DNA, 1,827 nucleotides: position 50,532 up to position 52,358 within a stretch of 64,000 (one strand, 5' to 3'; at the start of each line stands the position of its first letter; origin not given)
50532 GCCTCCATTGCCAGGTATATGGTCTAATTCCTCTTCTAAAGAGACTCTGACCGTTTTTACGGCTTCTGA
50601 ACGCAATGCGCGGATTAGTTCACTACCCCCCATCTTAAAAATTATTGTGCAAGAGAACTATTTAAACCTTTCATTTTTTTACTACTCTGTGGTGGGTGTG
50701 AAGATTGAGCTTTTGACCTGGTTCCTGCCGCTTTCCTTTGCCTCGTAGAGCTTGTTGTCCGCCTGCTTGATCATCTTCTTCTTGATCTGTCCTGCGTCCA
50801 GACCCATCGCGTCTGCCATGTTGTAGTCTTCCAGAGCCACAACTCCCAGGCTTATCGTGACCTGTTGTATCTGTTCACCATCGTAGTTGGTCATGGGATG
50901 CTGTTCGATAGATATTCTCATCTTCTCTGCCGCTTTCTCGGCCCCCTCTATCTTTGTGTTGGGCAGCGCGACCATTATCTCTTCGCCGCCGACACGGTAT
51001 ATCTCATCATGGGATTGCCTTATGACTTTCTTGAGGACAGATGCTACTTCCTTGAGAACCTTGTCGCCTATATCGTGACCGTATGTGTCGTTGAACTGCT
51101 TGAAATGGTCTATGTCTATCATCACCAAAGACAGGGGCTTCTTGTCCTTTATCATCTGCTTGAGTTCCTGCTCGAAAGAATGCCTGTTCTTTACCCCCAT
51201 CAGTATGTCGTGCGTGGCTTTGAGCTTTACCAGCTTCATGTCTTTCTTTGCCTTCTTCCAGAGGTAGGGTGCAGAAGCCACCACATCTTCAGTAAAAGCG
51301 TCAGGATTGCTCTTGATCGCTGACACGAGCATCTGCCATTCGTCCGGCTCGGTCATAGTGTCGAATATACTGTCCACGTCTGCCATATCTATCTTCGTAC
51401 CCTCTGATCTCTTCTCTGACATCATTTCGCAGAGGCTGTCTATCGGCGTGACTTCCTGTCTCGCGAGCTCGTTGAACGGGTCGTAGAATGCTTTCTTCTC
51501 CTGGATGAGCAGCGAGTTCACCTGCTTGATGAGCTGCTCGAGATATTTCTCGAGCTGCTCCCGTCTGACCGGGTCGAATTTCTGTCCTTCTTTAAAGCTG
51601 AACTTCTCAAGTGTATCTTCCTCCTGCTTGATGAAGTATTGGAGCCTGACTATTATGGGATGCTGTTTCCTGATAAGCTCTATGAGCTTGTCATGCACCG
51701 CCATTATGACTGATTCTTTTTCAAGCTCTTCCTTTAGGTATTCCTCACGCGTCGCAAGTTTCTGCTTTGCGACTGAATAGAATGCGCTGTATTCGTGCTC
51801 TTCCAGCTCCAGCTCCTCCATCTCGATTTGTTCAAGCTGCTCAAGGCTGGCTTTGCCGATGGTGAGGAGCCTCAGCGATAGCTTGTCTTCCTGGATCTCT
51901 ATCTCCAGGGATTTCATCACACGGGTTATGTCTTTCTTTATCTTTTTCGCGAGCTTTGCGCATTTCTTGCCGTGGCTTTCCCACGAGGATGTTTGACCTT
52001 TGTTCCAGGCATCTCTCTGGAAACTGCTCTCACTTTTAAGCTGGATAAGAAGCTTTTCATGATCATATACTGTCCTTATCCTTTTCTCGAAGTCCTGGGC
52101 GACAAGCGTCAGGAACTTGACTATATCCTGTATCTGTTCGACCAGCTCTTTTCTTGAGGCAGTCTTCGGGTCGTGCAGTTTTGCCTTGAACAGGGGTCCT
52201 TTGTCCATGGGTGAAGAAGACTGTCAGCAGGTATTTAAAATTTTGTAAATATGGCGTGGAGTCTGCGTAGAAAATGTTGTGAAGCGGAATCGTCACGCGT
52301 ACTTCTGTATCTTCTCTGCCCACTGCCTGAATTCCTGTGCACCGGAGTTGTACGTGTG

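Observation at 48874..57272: Eight-gene co-directional cluster: HerA-like ATPase, three consecutive gene pairs of one long helical and one small protein (third helical protein fused to GGDEF), Mre11-like nuclease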

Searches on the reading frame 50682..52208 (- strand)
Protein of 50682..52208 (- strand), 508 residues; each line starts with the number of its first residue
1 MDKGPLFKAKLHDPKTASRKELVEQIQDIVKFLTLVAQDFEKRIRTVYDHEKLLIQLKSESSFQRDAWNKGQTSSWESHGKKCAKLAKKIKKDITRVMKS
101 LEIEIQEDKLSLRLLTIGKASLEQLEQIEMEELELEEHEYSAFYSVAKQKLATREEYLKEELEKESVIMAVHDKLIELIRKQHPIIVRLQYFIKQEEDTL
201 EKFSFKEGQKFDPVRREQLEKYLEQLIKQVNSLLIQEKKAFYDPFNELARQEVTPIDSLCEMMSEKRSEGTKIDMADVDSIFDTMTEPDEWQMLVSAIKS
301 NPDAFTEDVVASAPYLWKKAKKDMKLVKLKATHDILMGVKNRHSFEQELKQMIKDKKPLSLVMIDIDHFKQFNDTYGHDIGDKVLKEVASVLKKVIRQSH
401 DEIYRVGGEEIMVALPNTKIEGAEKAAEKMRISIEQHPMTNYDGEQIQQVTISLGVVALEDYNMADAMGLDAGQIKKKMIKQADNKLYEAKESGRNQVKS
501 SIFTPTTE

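Call 3: search_protein_families(library=pfam, proteins=[window:50682-52208:-], max_evalue=0.1)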
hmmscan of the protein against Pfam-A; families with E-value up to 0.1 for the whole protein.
window:50682-52208:- (508 aa): 1 family
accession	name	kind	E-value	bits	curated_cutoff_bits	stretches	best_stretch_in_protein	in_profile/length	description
PF00990.26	GGDEF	-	1.6e-39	135.7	23.8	1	331-497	1-161/161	Diguanylate cyclase, GGDEF domain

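Call 4: search_protein_families(library=padloc, proteins=[window:50682-52208:-], max_evalue=0.1)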
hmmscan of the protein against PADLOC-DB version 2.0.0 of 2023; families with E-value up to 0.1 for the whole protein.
window:50682-52208:- (508 aa): 0 families

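Call 5: search_protein_families(library=ncbifam, proteins=[window:50682-52208:-], max_evalue=0.1)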
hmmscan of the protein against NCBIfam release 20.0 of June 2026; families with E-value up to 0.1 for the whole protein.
window:50682-52208:- (508 aa): 22 families
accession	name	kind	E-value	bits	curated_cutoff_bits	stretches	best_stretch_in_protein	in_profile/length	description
TIGR00254.1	GGDEF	domain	1.1e-42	145.6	37.4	1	330-499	4-165/168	diguanylate cyclase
NF007135.0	PRK09581.1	equivalog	7.2e-42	143.7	474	1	330-500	291-454/457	PleD family two-component system response regulator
NF007380.0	PRK09894.1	equivalog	1.2e-41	143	256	1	323-498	121-284/296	diguanylate cyclase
NF041606.1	dguan_cyc_DgcA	equivalog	2.8e-38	131.7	370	1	330-499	177-337/340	diguanylate cyclase DgcA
NF038266.1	diguan_SiaD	equivalog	1.8e-36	125.8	290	1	328-498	91-252/252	biofilm regulation diguanylate cyclase SiaD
NF047654.1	DiguCycDgcRLepto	equivalog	1.8e-33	115.7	500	1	328-498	130-293/295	diguanylate cyclase DgcR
NF007423.1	PRK09966.1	equivalog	7.2e-30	104.1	325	1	323-491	231-390/390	diguanylate cyclase DgcN/YfiN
NF011955.1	PRK15426.1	equivalog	7.2e-29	100.3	408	1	328-499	395-559/564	cellulose biosynthesis regulator diguanylate cyclase DgcQ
NF051473.1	DigCycDgcsShew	equivalog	4e-28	98.6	400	1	329-499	133-289/291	diguanylate cyclase DgcS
NF007298.0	PRK09776.1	equivalog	3.8e-27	94.6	1135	1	320-499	673-843/1111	diguanylate cyclase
NF047872.1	GGDEF_GdpS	equivalog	4.1e-27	95.3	400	1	331-499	187-348/355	GGDEF domain-containing protein GdpS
NF007599.0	PRK10245.1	equivalog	6e-21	74.3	402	1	325-498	204-367/371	diguanylate cyclase AdrA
NF007474.0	PRK10060.1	equivalog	1.5e-19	69.7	782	1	327-505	233-397/663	cyclic di-GMP phosphodiesterase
NF045675.1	PhdiestaseDibA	equivalog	2.2e-19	69.3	980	1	324-497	197-360/623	phosphodiesterase DibA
NF040885.1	diguan_DgcJ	equivalog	4.7e-18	65.3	500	1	333-495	343-490/493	diguanylate cyclase DgcJ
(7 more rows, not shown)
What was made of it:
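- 50682..52208 (-): CC3-GGDEF (508 aa): a helical N-terminal domain found only in this family, fused to an intact diguanylate cyclase domain (about residues 331-497, window 50718-51218). Pfam GGDEF 1.6e-39 and TIGR00254 1.1e-42 (calls 3, 5).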

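Call 29: find_homologous_proteins(query=window:50682-52208:-, max_evalue=0.00001)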
Query window:50682-52208:- (508 aa): 3710 proteins with E <= 0.00001 among 8000 candidates; the best 120 are listed.
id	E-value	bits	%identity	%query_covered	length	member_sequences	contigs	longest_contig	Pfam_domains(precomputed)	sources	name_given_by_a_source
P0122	0.0e+0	1090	100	100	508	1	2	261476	PF00990.27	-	-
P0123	2.7e-199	681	60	100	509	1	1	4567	PF00990.27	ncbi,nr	ncbi:GGDEF domain-containing protein [Candidatus Woesearchaeota archaeon]|nr:GGDEF domain-containing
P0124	2.7e-159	549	50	100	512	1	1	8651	PF00990.27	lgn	-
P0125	2.4e-158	546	49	100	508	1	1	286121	PF00990.27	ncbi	-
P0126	3.7e-156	539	52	99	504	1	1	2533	PF00990.27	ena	-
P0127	6.5e-150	518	50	99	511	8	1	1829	PF00990.27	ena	-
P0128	5.3e-136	472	47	100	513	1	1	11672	PF00990.27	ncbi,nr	ncbi:GGDEF domain-containing protein [Candidatus Woesearchaeota archaeon]|nr:GGDEF domain-containing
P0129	2.6e-135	470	45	99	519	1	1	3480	PF00990.27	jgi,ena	-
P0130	1.1e-36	145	38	33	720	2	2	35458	PF00990.27,PF17853.7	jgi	jgi:diguanylate cyclase (GGDEF)-like protein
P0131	1.2e-33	135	33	39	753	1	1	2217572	PF00990.27,PF17853.7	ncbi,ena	-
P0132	6.3e-33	132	50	32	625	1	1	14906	PF07696.18,PF07695.18,PF00990.27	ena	-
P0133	1.2e-31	128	35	33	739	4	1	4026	PF00990.27,PF17853.7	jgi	-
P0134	5.0e-30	123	47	32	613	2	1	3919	PF07696.18,PF07695.18,PF00990.27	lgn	-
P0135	2.3e-29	121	41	35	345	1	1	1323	PF00990.27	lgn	-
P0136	5.8e-29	119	43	35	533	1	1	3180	PF00990.27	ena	-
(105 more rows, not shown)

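Call 30: find_encoding_contigs(protein=P0128, flank=10000, max_places=2)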
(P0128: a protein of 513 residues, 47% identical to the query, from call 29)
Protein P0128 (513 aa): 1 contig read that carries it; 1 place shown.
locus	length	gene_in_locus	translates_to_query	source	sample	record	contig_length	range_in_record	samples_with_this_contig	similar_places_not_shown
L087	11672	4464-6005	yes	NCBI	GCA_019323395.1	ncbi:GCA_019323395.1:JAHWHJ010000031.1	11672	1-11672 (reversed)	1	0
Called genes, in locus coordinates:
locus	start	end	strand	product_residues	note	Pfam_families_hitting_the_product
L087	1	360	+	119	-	PF00009:GTP_EFTU (faint)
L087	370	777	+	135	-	PF09846:OapB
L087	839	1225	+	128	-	PF09845:OapC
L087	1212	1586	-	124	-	-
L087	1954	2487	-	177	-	PF21473:OB_Ssb-like, PF01336:tRNA_anti-codon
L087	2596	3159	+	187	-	-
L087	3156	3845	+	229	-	PF11848:DUF3368 (weak)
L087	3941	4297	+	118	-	-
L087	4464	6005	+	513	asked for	PF00990:GGDEF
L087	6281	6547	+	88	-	-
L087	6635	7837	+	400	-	PF00149:Metallophos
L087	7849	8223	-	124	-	PF00293:NUDIX, PF14815:NUDIX_4 (weak)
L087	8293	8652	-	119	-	-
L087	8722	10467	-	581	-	PF01336:tRNA_anti-codon, PF00152:tRNA-synt_2, PF02938:GAD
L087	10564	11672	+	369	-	PF01702:TGT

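Call 31: find_encoding_contigs(protein=P0124, flank=10000, max_places=2)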
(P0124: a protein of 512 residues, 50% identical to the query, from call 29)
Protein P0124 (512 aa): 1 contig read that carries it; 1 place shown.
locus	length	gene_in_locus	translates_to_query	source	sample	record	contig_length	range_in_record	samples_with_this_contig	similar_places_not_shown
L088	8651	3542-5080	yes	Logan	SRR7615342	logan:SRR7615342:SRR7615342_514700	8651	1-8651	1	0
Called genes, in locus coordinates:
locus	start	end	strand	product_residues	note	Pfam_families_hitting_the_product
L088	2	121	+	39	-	?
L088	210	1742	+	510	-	PF01935:DUF87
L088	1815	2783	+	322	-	-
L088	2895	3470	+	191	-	-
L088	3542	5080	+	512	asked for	PF00990:GGDEF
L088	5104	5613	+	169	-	-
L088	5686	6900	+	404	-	PF00149:Metallophos, PF12850:Metallophos_2 (weak)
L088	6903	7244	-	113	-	PF00293:NUDIX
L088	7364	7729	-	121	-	-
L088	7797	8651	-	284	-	?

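Call 32: find_encoding_contigs(protein=P0123, flank=10000, max_places=2)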
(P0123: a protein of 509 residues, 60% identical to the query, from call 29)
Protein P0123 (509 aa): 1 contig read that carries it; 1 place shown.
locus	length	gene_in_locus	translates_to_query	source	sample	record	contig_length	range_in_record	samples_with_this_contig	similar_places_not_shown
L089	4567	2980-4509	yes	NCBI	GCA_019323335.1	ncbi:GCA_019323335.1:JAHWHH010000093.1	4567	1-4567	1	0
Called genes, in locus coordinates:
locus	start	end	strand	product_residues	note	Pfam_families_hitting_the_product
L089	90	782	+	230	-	PF11848:DUF3368 (weak)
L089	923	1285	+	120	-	-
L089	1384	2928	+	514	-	PF01935:DUF87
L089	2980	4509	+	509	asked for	PF00990:GGDEF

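Call 51: predict_structure(alignment_id=A2)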
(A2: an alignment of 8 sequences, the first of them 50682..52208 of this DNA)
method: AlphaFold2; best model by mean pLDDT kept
length: 508 residues; sequences in the alignment: 8
mean_pLDDT: 70.3   pTM: 0.40
mean pLDDT of the five models: 70.3, 70.3, 68.1, 67.2, 65.7
residues with pLDDT >= 90: 43; 70-90: 243; 50-70: 158; < 50: 64
segments of 3 or more residues with pLDDT < 50: 1-5, 114-151, 243-249, 399-401
pLDDT, mean of each block of 10 residues (from residue 1): 48 51 58 59 58 81 88 86 85 70 59 48 38 36 45 52 50 56 65 79 77 85 76 62 46 63 76 78 66 79 85 78 60 54 75 87 87 76 77 66 59 86 89 87 79 93 83 88 92 91 79
secondary structure, 60 per line:
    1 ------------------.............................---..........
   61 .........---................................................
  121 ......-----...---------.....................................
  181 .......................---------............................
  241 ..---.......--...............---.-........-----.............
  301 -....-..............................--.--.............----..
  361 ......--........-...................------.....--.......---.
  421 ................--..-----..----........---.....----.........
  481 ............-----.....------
elements in order: H19-47 H51-69 H73-126 H144-203 H213-242 H246-252 H255-269 H275-282 H288-300 H307-336 H342-354 E359-366 H369-376 H378-396 E403-407 E410-416 H420-436 E452-459 H463-467 H472-492 E498-502
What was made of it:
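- Checked: The N-terminal 330 aa of CC3 is all-helical in an AlphaFold model with pLDDT 70 (call 51).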

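Call 55: fold_search(model_id=the predicted structure, library=pdb)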
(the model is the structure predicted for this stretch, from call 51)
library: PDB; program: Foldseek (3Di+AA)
matches with E <= 10: 515; with E <= 0.001: 97
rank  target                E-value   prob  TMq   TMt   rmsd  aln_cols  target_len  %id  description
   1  4zvf                  1.8e-12  1.00  0.27  0.78   3.4       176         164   29  Crystal structure of GGDEF domain of the E. coli DosC - form II (GTP-alpha-S-bound) (released 2015-11-11)
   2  9g86_A                3.4e-12  1.00  0.29  0.33  12.6       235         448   30  Structure of Response regulator PleD in complex with c-diGMP and pppGpp (released 2025-08-06)
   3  6zxb_A                3.6e-12  1.00  0.29  0.49   7.5       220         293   30  Diguanylate cyclase DgcR (I-site mutant) in native state (released 2021-03-31)
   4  3bre_A                6.2e-12  1.00  0.26  0.41  16.4       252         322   25  Crystal Structure of P.aeruginosa PA3702 (released 2008-04-01)
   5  9t28                  6.5e-12  1.00  0.26  0.74   4.3       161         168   34  WspR response regulator with crystallization epitope mutations G306D:G308D (released 2025-12-10)
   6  4zvg_A                7.7e-12  1.00  0.27  0.78   3.8       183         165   28  Crystal structure of GGDEF domain of the E. coli DosC - form III (released 2015-11-11)
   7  3ign                  8.6e-12  1.00  0.26  0.75   2.9       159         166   36  Crystal Structure of the GGDEF domain from Marinobacter aquaeolei diguanylate cyclase complexed with c-di-GMP - Northeas (released 2009-08-11)
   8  3i5b_A                1.2e-11  1.00  0.26  0.73   4.2       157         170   34  Crystal structure of the isolated GGDEF domain of WpsR from Pseudomonas aeruginosa (released 2009-08-18)
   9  7e6g_A                1.2e-11  1.00  0.29  0.55  29.8       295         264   24  Crystal structure of diguanylate cyclase SiaD in complex with its activator SiaC from Pseudomonas aeruginosa (released 2021-09-22)
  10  4zve                  1.2e-11  1.00  0.27  0.79   3.9       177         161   28  Crystal structure of GGDEF domain of the E. coli DosC - form I (apo-form) (released 2015-11-11)
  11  3i5b_B                1.5e-11  1.00  0.26  0.74   4.2       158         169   34  Crystal structure of the isolated GGDEF domain of WpsR from Pseudomonas aeruginosa (released 2009-08-18)
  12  4zvg_B                1.6e-11  1.00  0.27  0.78   3.3       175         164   28  Crystal structure of GGDEF domain of the E. coli DosC - form III (released 2015-11-11)
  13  7e6g_B                1.7e-11  1.00  0.28  0.53  29.9       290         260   23  Crystal structure of diguanylate cyclase SiaD in complex with its activator SiaC from Pseudomonas aeruginosa (released 2021-09-22)
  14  3bre_B                1.9e-11  1.00  0.27  0.40  13.0       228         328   28  Crystal Structure of P.aeruginosa PA3702 (released 2008-04-01)
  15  3i5c_A                2.0e-11  1.00  0.28  0.67   7.0       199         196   30  Crystal structure of a fusion protein containing the leucine zipper of GCN4 and the GGDEF domain of WspR from Pseudomo (released 2009-08-18)
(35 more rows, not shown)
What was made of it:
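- On GGDEF diguanylate cyclase: Foldseek reaches TM up to 0.81 to DGC domains (call 55).
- Foldseek returns DGC structures, including SiaD-SiaC 7e6g (call 55).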

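Call 103: find_encoding_contigs(protein=P0129, flank=8000, max_places=2)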
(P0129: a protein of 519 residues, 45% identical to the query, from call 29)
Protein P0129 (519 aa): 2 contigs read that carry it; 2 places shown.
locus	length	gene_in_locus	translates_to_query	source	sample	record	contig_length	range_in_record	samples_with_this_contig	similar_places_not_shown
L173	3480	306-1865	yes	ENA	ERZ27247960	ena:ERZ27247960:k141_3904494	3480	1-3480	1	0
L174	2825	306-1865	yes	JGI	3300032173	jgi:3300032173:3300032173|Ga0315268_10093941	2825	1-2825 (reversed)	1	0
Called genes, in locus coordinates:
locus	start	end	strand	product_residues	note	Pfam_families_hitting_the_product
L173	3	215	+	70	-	?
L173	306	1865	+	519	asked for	PF00990:GGDEF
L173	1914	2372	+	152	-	-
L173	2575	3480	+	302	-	?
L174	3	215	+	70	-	?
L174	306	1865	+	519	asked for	PF00990:GGDEF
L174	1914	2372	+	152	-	-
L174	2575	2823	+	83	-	?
